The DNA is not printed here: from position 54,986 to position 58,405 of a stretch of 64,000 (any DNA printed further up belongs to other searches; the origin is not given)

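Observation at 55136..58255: Giant 1039-aa signal-anchored protein with five tandem ~65-aa repeats, embedded between pilus-assembly genes and a prepilin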

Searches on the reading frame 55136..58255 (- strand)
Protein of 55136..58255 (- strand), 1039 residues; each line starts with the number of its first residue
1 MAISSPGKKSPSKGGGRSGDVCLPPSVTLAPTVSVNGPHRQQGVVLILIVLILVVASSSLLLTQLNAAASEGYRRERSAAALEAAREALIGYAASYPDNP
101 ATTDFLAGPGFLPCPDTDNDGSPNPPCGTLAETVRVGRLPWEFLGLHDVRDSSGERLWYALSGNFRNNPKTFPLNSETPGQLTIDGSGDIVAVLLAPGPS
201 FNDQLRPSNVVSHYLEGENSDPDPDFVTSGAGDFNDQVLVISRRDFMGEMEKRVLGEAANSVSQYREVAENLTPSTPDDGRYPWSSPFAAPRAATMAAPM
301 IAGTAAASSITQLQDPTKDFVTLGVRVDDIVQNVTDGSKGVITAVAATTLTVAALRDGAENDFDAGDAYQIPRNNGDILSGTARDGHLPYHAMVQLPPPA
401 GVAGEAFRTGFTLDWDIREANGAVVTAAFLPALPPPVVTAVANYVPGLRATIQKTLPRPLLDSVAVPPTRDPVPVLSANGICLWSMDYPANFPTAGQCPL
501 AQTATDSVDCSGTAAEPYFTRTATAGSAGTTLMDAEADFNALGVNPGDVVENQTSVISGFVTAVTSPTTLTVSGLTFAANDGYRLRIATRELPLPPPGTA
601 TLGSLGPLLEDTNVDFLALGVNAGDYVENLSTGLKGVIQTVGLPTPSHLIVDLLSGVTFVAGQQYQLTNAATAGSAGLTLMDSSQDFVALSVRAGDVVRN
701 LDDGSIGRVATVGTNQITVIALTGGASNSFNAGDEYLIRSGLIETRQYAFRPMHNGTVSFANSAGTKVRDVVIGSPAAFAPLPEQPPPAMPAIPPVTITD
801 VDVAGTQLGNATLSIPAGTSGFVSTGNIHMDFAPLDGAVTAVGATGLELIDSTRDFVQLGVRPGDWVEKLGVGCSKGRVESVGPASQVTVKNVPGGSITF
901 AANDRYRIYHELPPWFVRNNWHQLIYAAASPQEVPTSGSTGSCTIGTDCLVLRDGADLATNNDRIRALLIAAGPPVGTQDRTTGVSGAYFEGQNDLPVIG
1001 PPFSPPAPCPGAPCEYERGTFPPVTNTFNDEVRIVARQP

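Call 5: search_protein_families(library=pfam, proteins=[window:55136-58255:-], max_evalue=0.01)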
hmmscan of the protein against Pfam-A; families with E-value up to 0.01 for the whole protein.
window:55136-58255:- (1039 aa): 0 families

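Call 6: search_protein_families(library=ncbifam, proteins=[window:55136-58255:-], max_evalue=0.01)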
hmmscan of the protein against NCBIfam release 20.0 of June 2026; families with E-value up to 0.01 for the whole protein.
window:55136-58255:- (1039 aa): 0 families

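Call 8: find_homologous_proteins(query=window:55136-58255:-)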
Query window:55136-58255:- (1039 aa): 121 proteins with E <= 0.001 among 8000 candidates; the best 120 are listed.
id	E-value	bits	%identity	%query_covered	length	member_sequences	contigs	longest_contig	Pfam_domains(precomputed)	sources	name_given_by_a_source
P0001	0.0e+0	2267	100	97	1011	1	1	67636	-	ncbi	ncbi:MAG: hypothetical protein ACT4NU_07080 [Chromatiales bacterium]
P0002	0.0e+0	1609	73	96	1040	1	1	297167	-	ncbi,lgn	-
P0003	0.0e+0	1541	71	96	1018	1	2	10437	-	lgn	-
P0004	4.6e-151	523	46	32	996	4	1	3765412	-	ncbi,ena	-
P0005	4.7e-149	517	45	32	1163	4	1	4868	-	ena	-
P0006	7.1e-146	506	49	34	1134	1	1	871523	-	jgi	jgi:type II secretory pathway pseudopilin PulG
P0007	1.6e-144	502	35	53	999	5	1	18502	-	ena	-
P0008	2.8e-141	491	44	34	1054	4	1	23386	-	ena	-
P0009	3.6e-141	491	43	33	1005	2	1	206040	-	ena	-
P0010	2.4e-140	488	43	33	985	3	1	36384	-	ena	-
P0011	9.0e-140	486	42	32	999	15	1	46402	-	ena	-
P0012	1.0e-139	486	43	32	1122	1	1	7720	PF14206.12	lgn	-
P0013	2.6e-139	484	41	34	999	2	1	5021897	-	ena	-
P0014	1.0e-138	482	42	34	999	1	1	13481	-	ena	-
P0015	2.1e-138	481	45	33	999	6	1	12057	-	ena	-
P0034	1.8e-127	445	45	31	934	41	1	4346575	-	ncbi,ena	-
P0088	1.8e-67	247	42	26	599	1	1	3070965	-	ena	-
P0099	1.5e-39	154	37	24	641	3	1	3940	PF16190.12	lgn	-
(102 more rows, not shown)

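Call 9: search_solved_structures(query=window:55136-58255:-, max_evalue=1)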
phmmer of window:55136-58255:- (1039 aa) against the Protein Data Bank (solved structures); distinct sequences matched with E-value up to 1: 0.

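Call 14: find_encoding_contigs(protein=P0001, flank=10000, max_places=3)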
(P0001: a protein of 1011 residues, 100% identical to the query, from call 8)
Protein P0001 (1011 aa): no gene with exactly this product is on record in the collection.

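Call 15: find_encoding_contigs(protein=P0002, flank=10000, max_places=2)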
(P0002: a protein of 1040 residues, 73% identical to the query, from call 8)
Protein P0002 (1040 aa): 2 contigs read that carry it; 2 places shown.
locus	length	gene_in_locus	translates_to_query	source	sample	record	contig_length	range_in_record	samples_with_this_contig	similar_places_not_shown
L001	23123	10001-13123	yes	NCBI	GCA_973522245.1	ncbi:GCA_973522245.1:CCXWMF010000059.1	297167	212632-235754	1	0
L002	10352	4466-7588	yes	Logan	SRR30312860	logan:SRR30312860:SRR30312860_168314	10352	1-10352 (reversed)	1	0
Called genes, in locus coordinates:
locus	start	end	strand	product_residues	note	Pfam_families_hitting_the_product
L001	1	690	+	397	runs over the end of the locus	PF13191:AAA_16 (weak), PF13401:AAA_22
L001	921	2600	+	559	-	PF07660:STN (faint), PF07655:Secretin_N_2 (weak), PF00263:Secretin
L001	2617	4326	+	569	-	PF00515:TPR_1 (faint), PF07719:TPR_2 (faint), PF13176:TPR_7 (faint), PF13181:TPR_8 (faint), PF13424:TPR_12 (faint), PF13432:TPR_16 (weak), PF14559:TPR_19, PF13432:TPR_16 (weak), +2 more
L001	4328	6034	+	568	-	PF05157:MshEN, PF00437:T2SSE, PF13191:AAA_16 (faint)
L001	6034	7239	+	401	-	PF28597:T2SSF_N (weak), PF00482:T2SSF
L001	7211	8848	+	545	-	-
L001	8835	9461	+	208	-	-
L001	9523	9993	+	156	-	-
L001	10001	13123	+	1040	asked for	-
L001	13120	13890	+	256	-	PF07963:N_methyl (weak)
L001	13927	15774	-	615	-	PF02518:HATPase_c (weak)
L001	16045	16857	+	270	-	PF12698:ABC2_membrane_3 (weak)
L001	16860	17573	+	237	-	-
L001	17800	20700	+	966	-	PF03710:GlnE, PF08335:GlnD_UR_UTase, PF03710:GlnE, PF08335:GlnD_UR_UTase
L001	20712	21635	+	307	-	PF01063:Aminotran_4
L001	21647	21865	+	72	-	PF10276:zf-CHCC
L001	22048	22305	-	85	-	-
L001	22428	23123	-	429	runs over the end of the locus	PF08886:GshA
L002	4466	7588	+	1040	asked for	-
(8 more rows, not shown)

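Call 16: find_encoding_contigs(protein=P0004, flank=10000, max_places=2)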
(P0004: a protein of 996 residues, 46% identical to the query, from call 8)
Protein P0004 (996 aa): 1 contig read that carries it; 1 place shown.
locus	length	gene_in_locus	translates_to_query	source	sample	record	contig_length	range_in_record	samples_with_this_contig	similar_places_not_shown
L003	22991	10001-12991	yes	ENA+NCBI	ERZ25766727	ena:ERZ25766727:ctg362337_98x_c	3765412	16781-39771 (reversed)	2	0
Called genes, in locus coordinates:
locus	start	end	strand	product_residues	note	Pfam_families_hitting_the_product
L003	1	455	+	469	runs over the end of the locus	PF01555:N6_N4_Mtase (faint)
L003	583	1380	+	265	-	PF09571:RE_XcyI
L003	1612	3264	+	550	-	PF07655:Secretin_N_2 (weak), PF00263:Secretin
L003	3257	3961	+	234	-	PF23914:TPR_CcmH_CycH (faint), PF07719:TPR_2 (faint), PF13174:TPR_6 (faint), PF13424:TPR_12 (faint), PF13428:TPR_14 (faint), PF13432:TPR_16, PF14559:TPR_19, PF00515:TPR_1 (faint), +1 more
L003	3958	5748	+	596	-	PF05157:MshEN, PF00437:T2SSE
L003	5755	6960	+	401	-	PF28597:T2SSF_N (weak), PF00482:T2SSF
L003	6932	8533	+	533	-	-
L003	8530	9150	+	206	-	-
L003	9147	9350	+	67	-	-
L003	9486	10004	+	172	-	-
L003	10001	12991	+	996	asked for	-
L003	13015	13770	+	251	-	-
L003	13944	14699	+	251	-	-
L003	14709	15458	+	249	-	-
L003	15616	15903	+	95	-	PF21716:dnstrm_HI1420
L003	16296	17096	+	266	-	PF07963:N_methyl (weak)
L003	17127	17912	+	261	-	PF00005:ABC_tran, PF13304:AAA_21 (weak)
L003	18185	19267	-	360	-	PF09566:RE_SacI_N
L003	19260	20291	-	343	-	PF01555:N6_N4_Mtase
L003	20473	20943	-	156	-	PF12694:cpYpsA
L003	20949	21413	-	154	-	PF05099:TerB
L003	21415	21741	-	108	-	PF08755:YccV-like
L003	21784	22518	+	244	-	PF20260:PUA_4, PF04452:Methyltrans_RNA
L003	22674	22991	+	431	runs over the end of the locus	PF08886:GshA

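Call 20: search_protein_families(library=pfam, proteins=[window:55136-58255:-], max_evalue=10)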
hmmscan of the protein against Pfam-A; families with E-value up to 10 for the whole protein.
window:55136-58255:- (1039 aa): 2 families
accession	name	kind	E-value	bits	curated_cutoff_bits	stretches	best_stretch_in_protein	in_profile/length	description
PF09001.16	DUF1890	-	0.092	13.5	25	1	298-341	29-72/141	Domain of unknown function (DUF1890)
PF18914.6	DUF5666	-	0.95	10.2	27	1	559-581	2-23/60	Domain of unknown function (DUF5666)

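Call 25: predict_structure(alignment_id=A1)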
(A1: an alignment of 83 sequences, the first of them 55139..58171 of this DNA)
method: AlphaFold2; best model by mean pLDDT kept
length: 1011 residues; sequences in the alignment: 83
mean_pLDDT: 83.7   pTM: 0.80
mean pLDDT of the five models: 83.7, 82.0, 80.2, 79.8, 79.8
residues with pLDDT >= 90: 522; 70-90: 319; 50-70: 115; < 50: 55
segments of 3 or more residues with pLDDT < 50: 1-6, 8-11, 432-437, 559-578, 647-649, 971-976
pLDDT, mean of each block of 10 residues (from residue 1): 44 67 90 91 93 97 94 81 96 93 93 96 97 95 91 96 97 91 96 96 95 95 96 94 82 89 75 93 97 89 93 95 95 96 89 80 69 72 96 96 68 81 87 49 87 84 55 68 92 86 88 80 81 87 71 54 32 38 69 70 60 73 64 85 52 82 81 82 87 78 83 85 93 91 93 87 86 90 95 96 92 94 94 93 85 95 91 93 91 93 85 86 84 85 90 87 83 49 76 68 90 53
secondary structure, 60 per line:
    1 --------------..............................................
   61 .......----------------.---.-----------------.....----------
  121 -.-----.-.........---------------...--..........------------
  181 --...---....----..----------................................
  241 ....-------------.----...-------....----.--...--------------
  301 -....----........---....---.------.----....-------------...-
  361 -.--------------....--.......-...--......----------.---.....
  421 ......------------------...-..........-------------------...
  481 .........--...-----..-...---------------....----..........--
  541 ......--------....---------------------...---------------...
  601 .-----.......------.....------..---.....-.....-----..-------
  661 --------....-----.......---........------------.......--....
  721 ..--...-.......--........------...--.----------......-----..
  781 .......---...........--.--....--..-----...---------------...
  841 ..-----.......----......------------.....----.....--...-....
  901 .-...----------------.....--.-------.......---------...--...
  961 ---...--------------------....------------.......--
elements in order (helices of 4 or more, strands of 3 or more residues): H15-67 E106-110 E130-134 E154-156 E159-168 H189-192 E209-214 H215-244 E273-276 E284-286 E302-305 E310-317 E321-324 E340-343 E357-359 E377-380 E383-389 E396-401 H416-425 E445-447 E452-458 E478-489 E492-494 E503-505 E521-524 E529-538 E541-546 E555-558 E580-582 E598-601 E607-613 E620-624 E636-640 E642-646 E669-672 E678-684 E688-695 E708-714 E717-722 E725-727 E729-735 E738-745 E752-754 E768-773 E779-787 E791-801 E807-810 E820-822 E838-842 E848-854 E859-864 E877-881 H886-890 E897-901 E922-926 E937-943 E987-990 E1003-1009

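Call 27: fold_search(model_id=the predicted structure, library=pdb)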
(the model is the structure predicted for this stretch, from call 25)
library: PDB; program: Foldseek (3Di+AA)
matches with E <= 10: 484; with E <= 0.001: 0
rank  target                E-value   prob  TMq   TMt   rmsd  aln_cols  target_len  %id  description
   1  4acb_A                1.1e-02  0.51  0.07  0.13  16.4       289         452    9  CRYSTAL STRUCTURE OF TRANSLATION ELONGATION FACTOR SELB FROM METHANOCOCCUS MARIPALUDIS IN COMPLEX WITH THE GTP ANALOGU (released 2012-11-07)
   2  8ck1_A                3.6e-02  0.04  0.07  0.07  32.8       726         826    8  Carin 1 bacteriophage tail, connector and tail fibers assembly (released 2023-03-15)
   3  8k35_A                6.3e-02  0.04  0.07  0.08  42.8       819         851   10  Structure of the bacteriophage lambda tail tip complex (released 2023-11-15)
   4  8rk3_O                9.2e-02  0.23  0.07  0.20  16.4       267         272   10  Bacteriophage JBD30 baseplate - composite structure (released 2024-08-14)
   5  7pln_B                1.5e-01  0.04  0.05  0.12  26.6       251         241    7  Structure of the APCbeta domain of Plasmodium vivax perforin-like protein 1 (released 2022-06-29)
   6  7y1c_Y                1.7e-01  0.03  0.06  0.07  25.0       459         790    9  CryoEM structure of Klebsiella phage Kp9 tail complex applied with C6 symmetry (released 2023-06-14)
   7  5x7o_A                1.9e-01  0.01  0.06  0.05  30.4       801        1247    8  Crystal structure of Paenibacillus sp. 598K alpha-1,6-glucosyltransferase (released 2017-07-26)
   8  8uin_A                2.0e-01  0.01  0.05  0.06  27.5       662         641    7  Structure of the C3bBb-albicin complex (released 2024-05-08)
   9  6o2n_C                2.1e-01  0.01  0.06  0.07  27.8       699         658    8  CDTb Double Heptamer Short Form Modeled from Cryo-EM Map Reconstructed using C7 Symmetry (released 2019-10-30)
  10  3n99_g                2.2e-01  0.28  0.06  0.18  14.4       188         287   12  Crystal structure of TM1086 (released 2010-06-16)
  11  4ac9_D                2.2e-01  0.12  0.07  0.13  16.6       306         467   11  CRYSTAL STRUCTURE OF TRANSLATION ELONGATION FACTOR SELB FROM METHANOCOCCUS MARIPALUDIS IN COMPLEX WITH GDP (released 2012-08-22)
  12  6lz1_A                2.4e-01  0.02  0.06  0.06  23.9       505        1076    8  Structure of S.pombe alpha-mannosidase Ams1 (released 2020-09-09)
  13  3gvj_A                2.5e-01  0.02  0.04  0.06  27.3       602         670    8  Crystal structure of an endo-neuraminidaseNF mutant (released 2010-03-02)
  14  3gvk_A                2.8e-01  0.02  0.04  0.06  27.2       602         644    7  Crystal structure of endo-neuraminidase NF mutant (released 2010-03-02)
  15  6rur_A                2.8e-01  0.01  0.05  0.06  27.7       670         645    8  Structure of the SCIN stabilized C3bBb convertase bound to properdin (released 2019-08-21)
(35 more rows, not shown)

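Call 31: search_protein_families(library=pfam, alignment_id=A3, max_evalue=0.1)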
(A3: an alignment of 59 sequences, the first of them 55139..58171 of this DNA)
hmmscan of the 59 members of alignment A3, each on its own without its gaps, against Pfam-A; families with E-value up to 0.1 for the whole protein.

A. member 1, window:55139-58171:- (1011 aa): 1 family
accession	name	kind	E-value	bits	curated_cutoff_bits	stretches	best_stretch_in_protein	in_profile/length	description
PF09001.16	DUF1890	-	0.088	13.6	25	0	270-313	29-72/141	Domain of unknown function (DUF1890)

B. families by the number of members that match (of 59 scanned): 13 families
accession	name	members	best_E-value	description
PF14206.11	Cys_rich_CPCC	2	6.2e-05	Cysteine-rich CPCC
PF16190.11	E1_FCCH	1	3.8e-07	Ubiquitin-activating enzyme E1 FCCH domain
PF10039.14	DUF2275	1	0.021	Predicted integral membrane protein (DUF2275)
PF15673.10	Ciart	1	0.023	Circadian-associated transcriptional repressor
PF07923.18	N1221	1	0.03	N1221-like protein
PF00056.29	Ldh_1_N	1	0.031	lactate/malate dehydrogenase, NAD binding domain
PF06308.16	ErmC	1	0.037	23S rRNA methylastransferase leader peptide (ErmCL)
PF14267.11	DUF4357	1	0.048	Domain of unknown function (DUF4357)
PF17820.7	PDZ_6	1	0.06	PDZ domain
PF08513.17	LisH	1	0.081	LisH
PF12693.12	GspL_C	1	0.084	GspL periplasmic domain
PF09001.16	DUF1890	1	0.088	Domain of unknown function (DUF1890)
PF16634.10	APC_u13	1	0.094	Unstructured region on APC between APC_crr and SAMP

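Call 49: search_protein_families(library=pfam, proteins=[P0099], max_evalue=0.01)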
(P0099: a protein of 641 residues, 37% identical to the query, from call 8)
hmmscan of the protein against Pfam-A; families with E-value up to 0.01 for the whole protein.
P0099 (641 aa): 1 family
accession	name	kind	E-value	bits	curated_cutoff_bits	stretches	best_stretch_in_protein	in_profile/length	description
PF16190.11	E1_FCCH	-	3.8e-07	30.5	29.5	1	469-527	6-66/70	Ubiquitin-activating enzyme E1 FCCH domain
